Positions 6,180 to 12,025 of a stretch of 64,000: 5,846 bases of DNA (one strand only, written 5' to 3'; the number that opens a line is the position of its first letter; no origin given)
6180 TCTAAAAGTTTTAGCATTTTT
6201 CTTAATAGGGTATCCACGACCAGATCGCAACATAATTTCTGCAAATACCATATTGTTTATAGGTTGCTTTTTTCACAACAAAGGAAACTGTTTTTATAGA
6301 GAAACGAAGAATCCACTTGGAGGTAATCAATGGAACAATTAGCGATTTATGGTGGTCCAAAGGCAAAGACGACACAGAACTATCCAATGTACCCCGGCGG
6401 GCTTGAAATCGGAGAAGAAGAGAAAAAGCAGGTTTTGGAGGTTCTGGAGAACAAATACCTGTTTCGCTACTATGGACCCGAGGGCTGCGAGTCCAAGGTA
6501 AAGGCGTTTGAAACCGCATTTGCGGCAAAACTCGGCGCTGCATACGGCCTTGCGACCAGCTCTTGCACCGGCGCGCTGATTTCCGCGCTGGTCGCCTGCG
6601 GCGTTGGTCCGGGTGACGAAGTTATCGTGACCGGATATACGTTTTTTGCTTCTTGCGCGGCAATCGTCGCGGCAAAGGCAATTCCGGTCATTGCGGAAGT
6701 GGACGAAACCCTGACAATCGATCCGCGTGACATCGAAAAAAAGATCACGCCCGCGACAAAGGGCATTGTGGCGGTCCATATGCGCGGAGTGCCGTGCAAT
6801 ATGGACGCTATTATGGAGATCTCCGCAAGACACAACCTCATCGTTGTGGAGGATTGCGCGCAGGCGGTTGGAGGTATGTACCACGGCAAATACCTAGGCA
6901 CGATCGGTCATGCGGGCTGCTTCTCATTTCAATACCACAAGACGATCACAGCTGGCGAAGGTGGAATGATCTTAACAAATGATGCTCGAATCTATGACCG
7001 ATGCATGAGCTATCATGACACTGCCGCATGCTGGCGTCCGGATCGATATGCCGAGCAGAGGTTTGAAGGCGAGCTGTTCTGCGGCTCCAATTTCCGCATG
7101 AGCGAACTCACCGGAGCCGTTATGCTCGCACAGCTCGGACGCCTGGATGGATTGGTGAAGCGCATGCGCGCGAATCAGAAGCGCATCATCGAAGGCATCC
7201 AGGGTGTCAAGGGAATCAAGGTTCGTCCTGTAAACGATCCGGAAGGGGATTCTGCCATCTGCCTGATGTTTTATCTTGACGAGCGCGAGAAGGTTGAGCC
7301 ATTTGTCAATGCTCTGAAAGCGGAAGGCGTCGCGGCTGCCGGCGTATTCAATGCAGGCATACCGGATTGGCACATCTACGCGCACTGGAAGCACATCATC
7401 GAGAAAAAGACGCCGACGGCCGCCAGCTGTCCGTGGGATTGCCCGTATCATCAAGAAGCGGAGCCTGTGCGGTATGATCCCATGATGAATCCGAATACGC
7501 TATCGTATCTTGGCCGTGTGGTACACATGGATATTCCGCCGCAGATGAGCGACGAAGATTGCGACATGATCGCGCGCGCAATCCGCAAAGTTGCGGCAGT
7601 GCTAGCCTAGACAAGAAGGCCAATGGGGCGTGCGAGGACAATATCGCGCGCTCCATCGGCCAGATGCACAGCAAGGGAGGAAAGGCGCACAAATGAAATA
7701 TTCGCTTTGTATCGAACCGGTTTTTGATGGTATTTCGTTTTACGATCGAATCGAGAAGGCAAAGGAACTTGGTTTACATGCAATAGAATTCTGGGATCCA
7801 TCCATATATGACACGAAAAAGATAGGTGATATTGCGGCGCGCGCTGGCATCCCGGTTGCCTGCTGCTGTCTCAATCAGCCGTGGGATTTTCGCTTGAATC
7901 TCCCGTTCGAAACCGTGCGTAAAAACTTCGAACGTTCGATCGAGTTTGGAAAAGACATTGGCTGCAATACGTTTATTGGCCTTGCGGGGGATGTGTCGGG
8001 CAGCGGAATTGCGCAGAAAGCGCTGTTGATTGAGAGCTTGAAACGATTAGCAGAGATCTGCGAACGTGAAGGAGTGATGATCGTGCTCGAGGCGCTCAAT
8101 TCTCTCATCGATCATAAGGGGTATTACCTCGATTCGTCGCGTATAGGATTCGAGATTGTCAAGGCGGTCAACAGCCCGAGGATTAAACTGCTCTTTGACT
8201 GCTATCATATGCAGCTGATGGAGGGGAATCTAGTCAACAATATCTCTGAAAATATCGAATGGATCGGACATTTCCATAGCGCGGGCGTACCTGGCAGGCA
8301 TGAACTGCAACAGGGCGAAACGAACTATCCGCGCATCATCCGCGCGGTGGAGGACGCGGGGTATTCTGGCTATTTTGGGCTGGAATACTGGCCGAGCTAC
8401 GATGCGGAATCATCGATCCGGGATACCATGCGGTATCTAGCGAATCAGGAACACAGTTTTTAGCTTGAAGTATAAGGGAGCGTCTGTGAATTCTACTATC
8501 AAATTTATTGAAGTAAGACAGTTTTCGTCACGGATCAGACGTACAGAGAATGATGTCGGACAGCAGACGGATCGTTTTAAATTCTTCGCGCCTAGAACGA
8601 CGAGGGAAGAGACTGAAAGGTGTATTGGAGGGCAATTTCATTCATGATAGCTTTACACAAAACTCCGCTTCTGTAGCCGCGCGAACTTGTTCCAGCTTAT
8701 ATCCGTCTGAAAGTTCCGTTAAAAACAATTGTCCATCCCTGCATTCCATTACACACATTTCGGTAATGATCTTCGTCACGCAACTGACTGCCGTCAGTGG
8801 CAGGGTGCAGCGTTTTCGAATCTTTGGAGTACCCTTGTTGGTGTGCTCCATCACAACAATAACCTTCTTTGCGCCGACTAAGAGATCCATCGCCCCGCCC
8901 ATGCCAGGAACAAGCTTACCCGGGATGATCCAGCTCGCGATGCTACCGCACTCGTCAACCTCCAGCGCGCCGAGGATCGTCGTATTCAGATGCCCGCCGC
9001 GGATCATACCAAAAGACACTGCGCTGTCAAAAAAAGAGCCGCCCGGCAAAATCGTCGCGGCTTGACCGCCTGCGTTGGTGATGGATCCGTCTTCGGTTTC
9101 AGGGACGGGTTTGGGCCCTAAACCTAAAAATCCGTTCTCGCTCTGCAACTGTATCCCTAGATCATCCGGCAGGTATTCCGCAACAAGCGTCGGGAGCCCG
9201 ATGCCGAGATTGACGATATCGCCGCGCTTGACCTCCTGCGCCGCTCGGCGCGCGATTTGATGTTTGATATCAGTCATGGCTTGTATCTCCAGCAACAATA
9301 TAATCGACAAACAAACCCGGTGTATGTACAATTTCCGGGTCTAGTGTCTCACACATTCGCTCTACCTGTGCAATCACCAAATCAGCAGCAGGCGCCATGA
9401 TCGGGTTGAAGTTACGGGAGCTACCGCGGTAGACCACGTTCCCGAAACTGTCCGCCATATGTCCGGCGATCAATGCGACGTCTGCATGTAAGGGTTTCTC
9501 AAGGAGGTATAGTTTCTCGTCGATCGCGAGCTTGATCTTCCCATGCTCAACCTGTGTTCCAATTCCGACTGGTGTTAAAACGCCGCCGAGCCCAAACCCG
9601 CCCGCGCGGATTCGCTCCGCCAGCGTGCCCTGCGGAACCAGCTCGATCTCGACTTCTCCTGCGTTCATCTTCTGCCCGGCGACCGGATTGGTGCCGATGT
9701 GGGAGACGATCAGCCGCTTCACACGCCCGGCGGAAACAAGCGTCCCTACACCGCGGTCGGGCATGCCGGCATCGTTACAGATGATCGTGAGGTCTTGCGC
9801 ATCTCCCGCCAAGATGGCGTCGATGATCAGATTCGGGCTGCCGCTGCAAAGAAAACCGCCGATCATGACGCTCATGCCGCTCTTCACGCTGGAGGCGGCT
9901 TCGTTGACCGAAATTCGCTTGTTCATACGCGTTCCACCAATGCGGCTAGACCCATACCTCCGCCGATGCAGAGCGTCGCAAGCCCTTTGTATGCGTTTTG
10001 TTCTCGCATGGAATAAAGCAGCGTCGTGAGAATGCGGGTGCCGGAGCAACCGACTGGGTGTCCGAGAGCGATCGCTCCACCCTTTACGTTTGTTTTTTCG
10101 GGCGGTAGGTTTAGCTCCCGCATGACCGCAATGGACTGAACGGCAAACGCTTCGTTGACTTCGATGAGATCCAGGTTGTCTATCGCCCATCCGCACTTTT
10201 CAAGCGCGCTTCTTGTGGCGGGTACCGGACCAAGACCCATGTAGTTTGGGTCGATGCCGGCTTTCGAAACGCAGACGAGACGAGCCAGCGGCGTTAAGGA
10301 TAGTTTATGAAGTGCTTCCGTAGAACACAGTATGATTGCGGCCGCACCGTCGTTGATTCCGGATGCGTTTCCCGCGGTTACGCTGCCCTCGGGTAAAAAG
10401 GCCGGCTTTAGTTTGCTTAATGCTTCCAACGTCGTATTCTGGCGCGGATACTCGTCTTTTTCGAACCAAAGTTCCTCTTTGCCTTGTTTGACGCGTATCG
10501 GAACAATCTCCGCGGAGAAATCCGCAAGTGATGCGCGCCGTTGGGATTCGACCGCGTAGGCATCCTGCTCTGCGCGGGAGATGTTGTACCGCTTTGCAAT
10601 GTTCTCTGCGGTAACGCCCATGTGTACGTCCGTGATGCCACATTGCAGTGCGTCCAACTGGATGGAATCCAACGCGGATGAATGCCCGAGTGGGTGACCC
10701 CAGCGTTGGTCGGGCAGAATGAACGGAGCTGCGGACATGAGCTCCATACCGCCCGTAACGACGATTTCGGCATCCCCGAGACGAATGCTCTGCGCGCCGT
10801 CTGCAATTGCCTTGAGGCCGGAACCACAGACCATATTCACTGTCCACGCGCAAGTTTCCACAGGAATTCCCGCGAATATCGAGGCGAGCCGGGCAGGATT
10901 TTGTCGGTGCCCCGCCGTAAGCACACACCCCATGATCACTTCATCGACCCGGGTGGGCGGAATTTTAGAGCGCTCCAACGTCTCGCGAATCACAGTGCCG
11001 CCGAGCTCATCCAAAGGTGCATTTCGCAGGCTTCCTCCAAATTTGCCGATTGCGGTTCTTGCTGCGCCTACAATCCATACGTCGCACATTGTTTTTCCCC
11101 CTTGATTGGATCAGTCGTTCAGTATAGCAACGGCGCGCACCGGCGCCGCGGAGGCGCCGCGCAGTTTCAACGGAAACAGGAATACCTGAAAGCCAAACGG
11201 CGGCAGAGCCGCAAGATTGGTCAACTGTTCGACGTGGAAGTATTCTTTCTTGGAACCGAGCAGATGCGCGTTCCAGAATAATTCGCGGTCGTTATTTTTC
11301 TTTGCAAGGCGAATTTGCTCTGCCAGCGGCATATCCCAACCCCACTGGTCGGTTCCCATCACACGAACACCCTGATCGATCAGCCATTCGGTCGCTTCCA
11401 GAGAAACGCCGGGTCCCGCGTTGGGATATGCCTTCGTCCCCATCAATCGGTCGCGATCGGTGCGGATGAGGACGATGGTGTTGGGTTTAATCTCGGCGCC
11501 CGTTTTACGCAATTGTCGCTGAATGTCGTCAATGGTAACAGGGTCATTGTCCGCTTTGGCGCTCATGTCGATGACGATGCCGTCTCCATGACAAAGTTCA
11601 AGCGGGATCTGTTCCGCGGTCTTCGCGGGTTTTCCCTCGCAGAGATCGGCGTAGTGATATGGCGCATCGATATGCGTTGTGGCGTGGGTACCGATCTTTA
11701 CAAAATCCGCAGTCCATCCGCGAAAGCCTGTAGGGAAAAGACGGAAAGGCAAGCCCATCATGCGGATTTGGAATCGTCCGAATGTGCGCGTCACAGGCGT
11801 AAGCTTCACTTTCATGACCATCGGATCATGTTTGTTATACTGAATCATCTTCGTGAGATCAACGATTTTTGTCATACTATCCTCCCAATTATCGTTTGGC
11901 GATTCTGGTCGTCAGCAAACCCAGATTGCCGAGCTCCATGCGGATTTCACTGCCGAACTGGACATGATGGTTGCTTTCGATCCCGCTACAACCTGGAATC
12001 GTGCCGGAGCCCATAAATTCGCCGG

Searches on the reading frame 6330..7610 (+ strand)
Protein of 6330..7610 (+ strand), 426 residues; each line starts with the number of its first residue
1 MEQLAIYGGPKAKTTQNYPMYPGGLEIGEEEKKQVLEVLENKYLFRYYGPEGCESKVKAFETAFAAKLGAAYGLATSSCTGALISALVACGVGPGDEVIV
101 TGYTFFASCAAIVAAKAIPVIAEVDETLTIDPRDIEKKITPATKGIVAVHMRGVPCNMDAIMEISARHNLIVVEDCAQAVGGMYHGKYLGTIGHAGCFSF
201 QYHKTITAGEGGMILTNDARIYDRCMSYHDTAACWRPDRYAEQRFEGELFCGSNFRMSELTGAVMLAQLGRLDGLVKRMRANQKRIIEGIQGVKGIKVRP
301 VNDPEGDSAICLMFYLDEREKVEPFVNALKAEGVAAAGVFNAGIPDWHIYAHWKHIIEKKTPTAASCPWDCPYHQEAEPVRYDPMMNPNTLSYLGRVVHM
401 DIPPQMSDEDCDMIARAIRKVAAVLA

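Call 77: search_protein_families(library=pfam, proteins=[window:6330-7610:+], max_evalue=0.00001)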
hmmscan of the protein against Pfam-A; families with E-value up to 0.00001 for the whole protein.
window:6330-7610:+ (426 aa): 2 families
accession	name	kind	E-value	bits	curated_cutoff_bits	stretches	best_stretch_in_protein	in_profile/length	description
PF01041.23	DegT_DnrJ_EryC1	-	2.8e-87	293.7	19.8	1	27-366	3-333/360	DegT/DnrJ/EryC1/StrS aminotransferase family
PF00155.27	Aminotran_1_2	-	2.9e-07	30.5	19.7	1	57-181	44-191/361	Aminotransferase class I and II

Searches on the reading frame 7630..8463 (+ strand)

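Call 77: search_protein_families(library=pfam, proteins=[window:7630-8463:+], max_evalue=0.00001)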
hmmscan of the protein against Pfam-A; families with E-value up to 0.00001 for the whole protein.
window:7630-8463:+ (277 aa): 1 family
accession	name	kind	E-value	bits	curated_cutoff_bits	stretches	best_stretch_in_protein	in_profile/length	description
PF01261.30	AP_endonuc_2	-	3e-35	122.5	31.1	1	41-272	1-248/249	Xylose isomerase-like TIM barrel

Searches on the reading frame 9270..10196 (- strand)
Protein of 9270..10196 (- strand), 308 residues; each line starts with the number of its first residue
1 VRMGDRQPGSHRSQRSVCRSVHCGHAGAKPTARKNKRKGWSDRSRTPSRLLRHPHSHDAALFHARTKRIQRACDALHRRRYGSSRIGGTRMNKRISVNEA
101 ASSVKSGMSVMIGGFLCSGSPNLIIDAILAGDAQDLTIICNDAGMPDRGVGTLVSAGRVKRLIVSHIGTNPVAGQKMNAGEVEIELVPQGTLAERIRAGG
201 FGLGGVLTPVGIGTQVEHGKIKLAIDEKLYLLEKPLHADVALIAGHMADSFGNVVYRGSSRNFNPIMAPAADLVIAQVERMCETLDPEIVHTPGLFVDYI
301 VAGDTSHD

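Call 77: search_protein_families(library=pfam, proteins=[window:9270-10196:-], max_evalue=0.00001)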
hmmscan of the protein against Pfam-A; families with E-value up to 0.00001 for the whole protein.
window:9270-10196:- (308 aa): 1 family
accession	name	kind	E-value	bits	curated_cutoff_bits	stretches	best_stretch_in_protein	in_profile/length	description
PF01144.29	CoA_trans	-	6.3e-61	206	23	1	96-302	3-216/217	Coenzyme A transferase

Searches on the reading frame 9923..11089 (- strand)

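Call 77: search_protein_families(library=pfam, proteins=[window:9923-11089:-], max_evalue=0.00001)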
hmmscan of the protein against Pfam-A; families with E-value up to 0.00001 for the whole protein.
window:9923-11089:- (388 aa): 3 families
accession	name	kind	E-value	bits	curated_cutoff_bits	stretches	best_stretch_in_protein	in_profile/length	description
PF00108.29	Thiolase_N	-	1.2e-91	307.1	26.4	1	4-257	1-259/260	Thiolase, N-terminal domain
PF02803.24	Thiolase_C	-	3.2e-47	159.6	27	1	265-387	1-123/123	Thiolase, C-terminal domain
PF00109.32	ketoacyl-synt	-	2.9e-06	27.5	20.8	0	81-119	167-205/252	Beta-ketoacyl synthase, N-terminal domain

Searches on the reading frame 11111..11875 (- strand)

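Call 77: search_protein_families(library=pfam, proteins=[window:11111-11875:-], max_evalue=0.00001)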
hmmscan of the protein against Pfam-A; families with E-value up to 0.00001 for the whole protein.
window:11111-11875:- (254 aa): 1 family
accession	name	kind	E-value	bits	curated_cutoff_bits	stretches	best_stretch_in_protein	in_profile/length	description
PF04199.19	Cyclase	-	2.2e-33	115.9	23.1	1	57-181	20-141/142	Putative cyclase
